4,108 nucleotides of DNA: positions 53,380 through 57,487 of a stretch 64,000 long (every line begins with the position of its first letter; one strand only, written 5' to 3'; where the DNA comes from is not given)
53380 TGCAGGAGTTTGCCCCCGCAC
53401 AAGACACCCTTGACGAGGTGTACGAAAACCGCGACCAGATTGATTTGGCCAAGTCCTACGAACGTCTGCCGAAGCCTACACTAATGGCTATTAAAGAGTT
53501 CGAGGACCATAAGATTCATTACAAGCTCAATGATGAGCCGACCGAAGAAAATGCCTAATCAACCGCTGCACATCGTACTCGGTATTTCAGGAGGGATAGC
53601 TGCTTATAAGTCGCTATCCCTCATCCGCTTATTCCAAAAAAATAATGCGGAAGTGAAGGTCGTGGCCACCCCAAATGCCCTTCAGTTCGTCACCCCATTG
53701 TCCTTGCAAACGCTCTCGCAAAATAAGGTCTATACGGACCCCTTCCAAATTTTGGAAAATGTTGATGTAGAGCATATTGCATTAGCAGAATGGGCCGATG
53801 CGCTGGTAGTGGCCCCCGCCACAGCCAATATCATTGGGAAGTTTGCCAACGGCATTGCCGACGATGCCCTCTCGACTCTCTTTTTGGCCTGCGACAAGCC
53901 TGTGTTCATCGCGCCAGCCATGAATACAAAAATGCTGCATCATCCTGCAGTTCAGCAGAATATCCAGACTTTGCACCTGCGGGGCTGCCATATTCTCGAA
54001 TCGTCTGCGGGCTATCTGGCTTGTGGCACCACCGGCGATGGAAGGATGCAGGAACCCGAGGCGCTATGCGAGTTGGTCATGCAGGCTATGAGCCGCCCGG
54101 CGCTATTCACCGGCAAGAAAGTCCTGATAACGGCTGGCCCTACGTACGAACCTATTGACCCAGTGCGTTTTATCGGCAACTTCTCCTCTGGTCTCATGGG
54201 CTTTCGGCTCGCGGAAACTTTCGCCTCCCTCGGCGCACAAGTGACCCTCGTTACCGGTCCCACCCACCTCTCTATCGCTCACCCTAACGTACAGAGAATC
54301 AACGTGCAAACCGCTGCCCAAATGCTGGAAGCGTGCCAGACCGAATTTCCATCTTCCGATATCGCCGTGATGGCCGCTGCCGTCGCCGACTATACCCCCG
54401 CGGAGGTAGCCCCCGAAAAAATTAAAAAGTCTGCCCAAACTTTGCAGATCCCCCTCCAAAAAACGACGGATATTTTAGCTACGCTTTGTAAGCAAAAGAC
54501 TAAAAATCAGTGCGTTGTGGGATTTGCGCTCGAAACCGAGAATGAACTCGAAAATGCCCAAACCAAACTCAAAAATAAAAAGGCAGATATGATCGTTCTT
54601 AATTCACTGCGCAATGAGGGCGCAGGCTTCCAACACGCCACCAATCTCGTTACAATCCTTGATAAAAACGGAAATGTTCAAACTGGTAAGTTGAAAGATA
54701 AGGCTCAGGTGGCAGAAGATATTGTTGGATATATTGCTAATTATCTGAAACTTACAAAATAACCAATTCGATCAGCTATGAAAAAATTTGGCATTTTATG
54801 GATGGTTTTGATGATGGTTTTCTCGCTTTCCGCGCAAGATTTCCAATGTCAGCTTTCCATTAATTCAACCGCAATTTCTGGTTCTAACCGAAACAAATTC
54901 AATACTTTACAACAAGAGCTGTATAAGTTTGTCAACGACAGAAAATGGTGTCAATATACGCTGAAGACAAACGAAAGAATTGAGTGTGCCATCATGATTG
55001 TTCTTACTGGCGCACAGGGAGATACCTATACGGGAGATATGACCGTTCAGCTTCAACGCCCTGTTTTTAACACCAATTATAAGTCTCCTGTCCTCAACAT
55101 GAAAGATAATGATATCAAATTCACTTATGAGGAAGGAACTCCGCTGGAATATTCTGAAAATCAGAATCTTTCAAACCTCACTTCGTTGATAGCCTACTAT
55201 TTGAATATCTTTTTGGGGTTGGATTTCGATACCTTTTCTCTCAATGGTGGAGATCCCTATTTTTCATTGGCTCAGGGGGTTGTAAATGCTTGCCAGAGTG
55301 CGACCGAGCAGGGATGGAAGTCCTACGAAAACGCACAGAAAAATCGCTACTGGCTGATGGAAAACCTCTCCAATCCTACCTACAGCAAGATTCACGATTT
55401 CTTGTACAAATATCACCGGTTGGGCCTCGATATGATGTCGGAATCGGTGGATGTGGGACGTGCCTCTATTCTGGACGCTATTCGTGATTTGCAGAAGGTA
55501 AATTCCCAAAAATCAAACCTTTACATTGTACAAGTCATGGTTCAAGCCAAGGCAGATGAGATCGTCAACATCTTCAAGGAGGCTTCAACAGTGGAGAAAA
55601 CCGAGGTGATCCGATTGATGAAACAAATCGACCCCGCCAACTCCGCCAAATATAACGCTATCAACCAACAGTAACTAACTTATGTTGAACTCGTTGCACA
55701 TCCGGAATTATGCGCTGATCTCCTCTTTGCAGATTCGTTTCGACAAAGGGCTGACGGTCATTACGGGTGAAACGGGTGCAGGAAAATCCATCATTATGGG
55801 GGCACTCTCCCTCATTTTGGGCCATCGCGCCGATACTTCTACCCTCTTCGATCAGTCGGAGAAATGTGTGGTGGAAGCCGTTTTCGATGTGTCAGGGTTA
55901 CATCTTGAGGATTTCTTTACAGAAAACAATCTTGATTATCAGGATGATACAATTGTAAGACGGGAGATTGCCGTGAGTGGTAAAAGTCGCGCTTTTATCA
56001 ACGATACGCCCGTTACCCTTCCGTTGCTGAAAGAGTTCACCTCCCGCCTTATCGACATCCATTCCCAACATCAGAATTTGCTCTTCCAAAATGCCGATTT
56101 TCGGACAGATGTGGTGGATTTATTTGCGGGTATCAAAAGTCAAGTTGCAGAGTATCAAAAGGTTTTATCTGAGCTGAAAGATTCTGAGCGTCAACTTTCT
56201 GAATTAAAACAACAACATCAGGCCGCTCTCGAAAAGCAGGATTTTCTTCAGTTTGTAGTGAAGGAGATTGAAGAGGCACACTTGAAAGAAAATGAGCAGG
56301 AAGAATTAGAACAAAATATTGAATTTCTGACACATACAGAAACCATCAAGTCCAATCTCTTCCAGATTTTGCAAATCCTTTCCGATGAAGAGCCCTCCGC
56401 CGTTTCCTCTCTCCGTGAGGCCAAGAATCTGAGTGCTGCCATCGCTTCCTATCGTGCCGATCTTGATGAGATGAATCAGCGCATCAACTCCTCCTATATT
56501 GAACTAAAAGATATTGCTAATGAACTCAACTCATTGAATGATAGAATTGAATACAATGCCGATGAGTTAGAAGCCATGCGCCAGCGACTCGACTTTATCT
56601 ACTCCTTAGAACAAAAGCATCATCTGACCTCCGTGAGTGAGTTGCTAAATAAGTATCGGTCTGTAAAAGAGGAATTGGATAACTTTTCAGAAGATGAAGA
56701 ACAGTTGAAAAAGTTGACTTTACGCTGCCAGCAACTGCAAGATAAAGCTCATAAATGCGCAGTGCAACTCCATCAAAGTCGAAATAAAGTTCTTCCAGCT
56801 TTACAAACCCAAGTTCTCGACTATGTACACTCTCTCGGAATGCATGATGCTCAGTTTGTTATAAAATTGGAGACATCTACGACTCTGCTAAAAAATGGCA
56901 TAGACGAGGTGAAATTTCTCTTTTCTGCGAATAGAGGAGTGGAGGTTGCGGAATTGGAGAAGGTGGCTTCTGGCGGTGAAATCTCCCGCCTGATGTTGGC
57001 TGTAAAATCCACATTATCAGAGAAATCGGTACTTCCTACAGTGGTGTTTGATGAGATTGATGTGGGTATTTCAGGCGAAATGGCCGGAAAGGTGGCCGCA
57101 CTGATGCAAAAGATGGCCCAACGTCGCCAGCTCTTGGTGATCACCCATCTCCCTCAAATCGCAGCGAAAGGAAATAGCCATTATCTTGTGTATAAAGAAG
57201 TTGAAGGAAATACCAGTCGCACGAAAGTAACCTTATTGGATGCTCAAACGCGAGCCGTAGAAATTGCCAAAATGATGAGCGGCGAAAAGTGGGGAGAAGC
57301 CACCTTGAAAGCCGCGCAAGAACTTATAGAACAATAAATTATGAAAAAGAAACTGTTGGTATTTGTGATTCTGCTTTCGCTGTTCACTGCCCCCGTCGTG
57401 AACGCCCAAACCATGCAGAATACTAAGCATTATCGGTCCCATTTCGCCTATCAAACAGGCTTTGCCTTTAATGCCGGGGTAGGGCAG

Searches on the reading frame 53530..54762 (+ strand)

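Call 65: search_protein_families(library=pfam, proteins=[window:53530-54762:+], max_evalue=1e-8)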
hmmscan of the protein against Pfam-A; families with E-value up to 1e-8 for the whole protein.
window:53530-54762:+ (410 aa): 2 families
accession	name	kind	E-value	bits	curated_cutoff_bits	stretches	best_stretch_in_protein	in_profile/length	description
PF04127.22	DFP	-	2.1e-71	240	22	1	194-377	2-186/186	DNA/pantothenate metabolism flavoprotein C-terminal domain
PF02441.25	Flavoprotein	-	5.8e-36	124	22.7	1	14-186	2-161/162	Flavoprotein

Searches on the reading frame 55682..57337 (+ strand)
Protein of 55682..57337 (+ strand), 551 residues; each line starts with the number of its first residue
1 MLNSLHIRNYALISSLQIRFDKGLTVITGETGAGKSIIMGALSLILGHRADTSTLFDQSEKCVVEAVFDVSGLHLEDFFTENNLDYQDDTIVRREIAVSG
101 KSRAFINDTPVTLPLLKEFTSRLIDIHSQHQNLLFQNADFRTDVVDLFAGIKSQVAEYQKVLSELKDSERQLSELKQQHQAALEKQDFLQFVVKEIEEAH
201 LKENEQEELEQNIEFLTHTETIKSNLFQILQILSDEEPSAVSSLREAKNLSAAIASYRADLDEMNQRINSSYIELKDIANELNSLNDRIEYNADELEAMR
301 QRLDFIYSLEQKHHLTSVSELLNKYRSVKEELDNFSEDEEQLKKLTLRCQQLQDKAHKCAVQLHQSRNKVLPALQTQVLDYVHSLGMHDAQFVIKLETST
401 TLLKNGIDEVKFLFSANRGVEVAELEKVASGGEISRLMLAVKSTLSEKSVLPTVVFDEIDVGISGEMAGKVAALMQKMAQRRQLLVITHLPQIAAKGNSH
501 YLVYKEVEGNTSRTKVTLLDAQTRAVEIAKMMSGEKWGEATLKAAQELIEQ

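Call 65: search_protein_families(library=pfam, proteins=[window:55682-57337:+], max_evalue=1e-8)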
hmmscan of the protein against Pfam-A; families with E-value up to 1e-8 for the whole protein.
window:55682-57337:+ (551 aa): 3 families
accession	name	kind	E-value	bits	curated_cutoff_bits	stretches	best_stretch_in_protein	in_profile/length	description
PF02463.25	SMC_N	-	1.5e-18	67.5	40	1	2-509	2-217/220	RecF/RecN/SMC N terminal domain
PF13175.12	AAA_15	-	1.9e-13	51.2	32.1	1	1-340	1-295/374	AAA ATPase domain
PF13476.12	AAA_23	-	3.7e-12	47.7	27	0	4-213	1-193/201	AAA domain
